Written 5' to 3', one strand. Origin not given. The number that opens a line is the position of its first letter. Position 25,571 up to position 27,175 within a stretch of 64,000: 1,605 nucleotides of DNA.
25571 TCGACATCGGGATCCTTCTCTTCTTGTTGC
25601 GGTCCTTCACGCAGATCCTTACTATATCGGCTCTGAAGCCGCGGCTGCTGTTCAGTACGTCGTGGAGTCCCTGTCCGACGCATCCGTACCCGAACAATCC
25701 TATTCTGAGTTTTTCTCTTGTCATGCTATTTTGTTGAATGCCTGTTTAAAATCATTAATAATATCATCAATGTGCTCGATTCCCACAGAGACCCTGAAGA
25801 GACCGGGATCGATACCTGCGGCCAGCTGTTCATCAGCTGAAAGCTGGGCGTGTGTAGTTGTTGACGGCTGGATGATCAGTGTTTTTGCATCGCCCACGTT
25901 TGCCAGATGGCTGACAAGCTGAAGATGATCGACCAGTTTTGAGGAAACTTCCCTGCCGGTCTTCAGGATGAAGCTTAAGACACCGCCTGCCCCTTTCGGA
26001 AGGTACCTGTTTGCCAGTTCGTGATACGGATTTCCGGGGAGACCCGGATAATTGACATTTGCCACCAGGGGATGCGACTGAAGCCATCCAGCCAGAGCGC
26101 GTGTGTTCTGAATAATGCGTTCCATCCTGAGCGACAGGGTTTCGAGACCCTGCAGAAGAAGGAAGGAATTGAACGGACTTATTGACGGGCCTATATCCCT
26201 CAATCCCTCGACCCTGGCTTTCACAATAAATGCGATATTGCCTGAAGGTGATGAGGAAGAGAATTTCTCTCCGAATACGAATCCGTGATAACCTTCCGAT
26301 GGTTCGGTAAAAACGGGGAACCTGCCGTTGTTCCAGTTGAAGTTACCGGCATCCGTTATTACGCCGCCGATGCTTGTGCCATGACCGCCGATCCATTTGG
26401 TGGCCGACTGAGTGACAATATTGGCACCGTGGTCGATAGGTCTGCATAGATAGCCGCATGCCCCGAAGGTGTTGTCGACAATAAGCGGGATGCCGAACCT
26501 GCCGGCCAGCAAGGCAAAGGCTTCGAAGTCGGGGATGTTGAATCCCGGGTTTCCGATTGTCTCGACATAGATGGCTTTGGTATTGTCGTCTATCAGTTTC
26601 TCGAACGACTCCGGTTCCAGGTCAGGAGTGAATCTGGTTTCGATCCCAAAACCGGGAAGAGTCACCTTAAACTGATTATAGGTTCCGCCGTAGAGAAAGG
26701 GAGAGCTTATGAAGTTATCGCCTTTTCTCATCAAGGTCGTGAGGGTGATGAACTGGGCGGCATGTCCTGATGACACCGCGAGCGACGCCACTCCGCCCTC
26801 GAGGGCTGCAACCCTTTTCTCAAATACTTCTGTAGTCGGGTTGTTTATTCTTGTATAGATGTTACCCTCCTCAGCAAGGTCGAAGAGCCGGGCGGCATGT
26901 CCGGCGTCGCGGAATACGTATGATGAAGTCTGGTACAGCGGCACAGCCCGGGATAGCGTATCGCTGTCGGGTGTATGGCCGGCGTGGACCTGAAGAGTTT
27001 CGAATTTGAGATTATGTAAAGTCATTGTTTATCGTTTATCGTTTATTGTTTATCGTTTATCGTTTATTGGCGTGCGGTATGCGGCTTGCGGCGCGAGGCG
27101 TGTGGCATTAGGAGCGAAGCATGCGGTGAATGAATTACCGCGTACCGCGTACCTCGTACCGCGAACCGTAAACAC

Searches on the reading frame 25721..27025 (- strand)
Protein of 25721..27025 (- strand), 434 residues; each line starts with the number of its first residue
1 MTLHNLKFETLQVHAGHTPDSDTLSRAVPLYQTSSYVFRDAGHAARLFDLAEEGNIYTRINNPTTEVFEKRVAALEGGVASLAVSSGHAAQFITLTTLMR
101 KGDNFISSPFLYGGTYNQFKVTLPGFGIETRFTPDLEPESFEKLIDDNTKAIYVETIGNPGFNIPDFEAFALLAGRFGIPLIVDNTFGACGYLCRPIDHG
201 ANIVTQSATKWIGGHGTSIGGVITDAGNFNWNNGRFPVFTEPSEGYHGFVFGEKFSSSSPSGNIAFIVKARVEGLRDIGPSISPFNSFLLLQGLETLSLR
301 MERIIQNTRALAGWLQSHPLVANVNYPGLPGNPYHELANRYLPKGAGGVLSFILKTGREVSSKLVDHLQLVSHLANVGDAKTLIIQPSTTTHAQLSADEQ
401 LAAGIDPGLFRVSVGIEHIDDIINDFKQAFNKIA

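Call 8: search_protein_families(library=pfam, proteins=[window:25721-27025:-])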
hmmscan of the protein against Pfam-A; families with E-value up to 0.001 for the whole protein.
window:25721-27025:- (434 aa): 2 families
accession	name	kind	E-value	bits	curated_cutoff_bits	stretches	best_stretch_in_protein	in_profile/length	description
PF01053.26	Cys_Met_Meta_PP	-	6.6e-126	420.3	27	1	9-430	1-380/381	Cys/Met metabolism PLP-dependent enzyme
PF01041.23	DegT_DnrJ_EryC1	-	8.6e-06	25.6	19.8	1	61-185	22-146/360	DegT/DnrJ/EryC1/StrS aminotransferase family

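Call 9: find_related_loci(query=window:25721-27025:-, collection=genome_contigs, flank=3000)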
Query window:25721-27025:- (434 aa) in genome_contigs; peptide patterns used: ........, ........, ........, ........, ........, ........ (x = any residue, [..] = any of these).
326 stretches matched a pattern; 258 encode a relative of the query (tblastn E <= 1e-3); the best 80 are kept; 80 distinct loci.
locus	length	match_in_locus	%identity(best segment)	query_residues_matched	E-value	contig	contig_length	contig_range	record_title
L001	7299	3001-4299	94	1-433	0e+0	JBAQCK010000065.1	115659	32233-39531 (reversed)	MAG: Bacteroidales bacterium isolate MFD12018_ilm_asm_bin32 k127_46025, whole genome shotgun sequence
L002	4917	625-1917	94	3-433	0e+0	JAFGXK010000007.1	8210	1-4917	MAG: Bacteroidales bacterium isolate ZodW_Metabat.368 k87_385084, whole genome shotgun sequence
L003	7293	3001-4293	93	3-433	0e+0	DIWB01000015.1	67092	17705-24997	MAG TPA_asm: Bacteroidales bacterium UBA6117 UBA6117_contig_8453, whole genome shotgun sequence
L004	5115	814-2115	92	1-434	0e+0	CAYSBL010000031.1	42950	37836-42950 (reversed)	MAG TPA_asm: uncultured Rikenellaceae bacterium isolate binchicken_co26_242 genome assembly, contig: NODE_1360_length_42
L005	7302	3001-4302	89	1-434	0e+0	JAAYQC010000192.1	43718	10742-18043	MAG: Bacteroidales bacterium isolate AS22ysBPME_306 218747_AS22, whole genome shotgun sequence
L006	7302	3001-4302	89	1-434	0e+0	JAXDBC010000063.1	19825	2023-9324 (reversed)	MAG: Bacteroidales bacterium isolate POMEDNA-B08 Raw1_k127_1668349, whole genome shotgun sequence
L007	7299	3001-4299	81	1-433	0e+0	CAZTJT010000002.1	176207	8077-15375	MAG TPA_asm: uncultured Rikenellaceae bacterium isolate binchicken_co7_100 genome assembly, contig: NODE_92_length_17620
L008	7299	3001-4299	81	1-433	0e+0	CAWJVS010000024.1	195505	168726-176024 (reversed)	MAG: uncultured Bacteroidales bacterium isolate MFD04716.bin.2.78 genome assembly, contig: contig_60899, whole genome sh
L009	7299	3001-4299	81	1-433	0e+0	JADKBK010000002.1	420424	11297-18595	MAG: Bacteroidales bacterium isolate Mari_18-Q3-R65-66_MAXAC.219 tig00002446-10-4203350, whole genome shotgun sequence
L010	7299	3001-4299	80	1-433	0e+0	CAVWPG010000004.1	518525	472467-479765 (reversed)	MAG: uncultured Bacteroidales bacterium isolate MFD05442.bin.2.79 genome assembly, contig: contig_20986, whole genome sh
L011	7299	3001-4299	80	1-433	0e+0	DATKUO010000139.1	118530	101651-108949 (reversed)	MAG TPA_asm: Bacteroidales bacterium isolate SMAG_U14109 k141_412113, whole genome shotgun sequence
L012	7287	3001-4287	80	5-433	0e+0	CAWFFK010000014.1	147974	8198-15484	MAG: uncultured Bacteroidales bacterium isolate MFD02416.bin.2.233 genome assembly, contig: contig_63532, whole genome s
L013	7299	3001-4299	78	1-433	0e+0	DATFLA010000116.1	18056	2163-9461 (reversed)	MAG TPA_asm: Bacteroidales bacterium isolate SMAG_U9185 k141_92584, whole genome shotgun sequence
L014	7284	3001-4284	79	6-433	0e+0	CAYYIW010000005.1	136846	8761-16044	MAG TPA_asm: uncultured Rikenellaceae bacterium isolate binchicken_co94_293 genome assembly, contig: NODE_66_length_1368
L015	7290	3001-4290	81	1-432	0e+0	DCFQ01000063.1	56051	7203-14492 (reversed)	MAG TPA_asm: Bacteroidales bacterium UBA1800 UBA1800_contig_10636, whole genome shotgun sequence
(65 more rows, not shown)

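Call 57: search_protein_families(library=ncbifam, proteins=[window:25721-27025:-])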
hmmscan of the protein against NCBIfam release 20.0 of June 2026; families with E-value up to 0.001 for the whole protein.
window:25721-27025:- (434 aa): 46 families (the best 25 are shown)
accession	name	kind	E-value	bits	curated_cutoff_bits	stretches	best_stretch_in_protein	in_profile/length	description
TIGR01326.1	OAH_OAS_sulfhy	subfamily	2.6e-190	632.6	495.1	1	7-430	1-417/418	O-acetylhomoserine aminocarboxypropyltransferase/cysteine synthase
NF006096.0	PRK08248.1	equivalog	3.9e-175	582.6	726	1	5-432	6-427/431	homocysteine synthase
NF005872.0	PRK07812.1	equivalog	5.9e-170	565.5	703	1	4-431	13-433/439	bifunctional o-acetylhomoserine/o-acetylserine sulfhydrylase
NF004650.0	PRK05994.1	equivalog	4.3e-166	553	667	1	3-432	3-426/427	O-acetylhomoserine aminocarboxypropyltransferase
NF006004.0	PRK08134.1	equivalog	8.6e-153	509.1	636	1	4-431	5-426/433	O-acetylhomoserine aminocarboxypropyltransferase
NF004757.0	PRK06084.1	equivalog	8.4e-150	499.3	790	1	6-431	1-421/425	bifunctional O-acetylhomoserine aminocarboxypropyltransferase/cysteine synthase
NF004125.0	PRK05613.1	equivalog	4.6e-121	404.3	765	1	6-433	12-437/437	O-acetylhomoserine/O-acetylserine sulfhydrylase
NF005215.0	PRK06702.1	equivalog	6.9e-116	387.7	709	1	10-429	9-421/432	bifunctional O-acetylhomoserine aminocarboxypropyltransferase/cysteine synthase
NF006003.0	PRK08133.1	equivalog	5.1e-104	348.1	522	2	4-226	8-228/396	O-succinylhomoserine sulfhydrylase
TIGR01328.1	met_gam_lyase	equivalog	1.1e-101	340.6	549.7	2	7-224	3-219/391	methionine gamma-lyase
TIGR01325.1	O_suc_HS_sulf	equivalog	1.2e-98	330.2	510.05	2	10-228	2-218/380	O-succinylhomoserine sulfhydrylase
NF005695.0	PRK07503.1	equivalog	9.5e-93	311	666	2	4-224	6-225/403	methionine gamma-lyase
NF004876.0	PRK06234.1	subfamily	8e-91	305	666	2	3-227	4-229/400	methionine gamma-lyase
NF005263.0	PRK06767.1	equivalog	4.1e-87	292.7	617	2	6-223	4-220/392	methionine gamma-lyase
NF004609.0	PRK05939.1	equivalog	1.1e-82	278.2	555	1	7-432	5-410/412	cystathionine gamma-synthase family protein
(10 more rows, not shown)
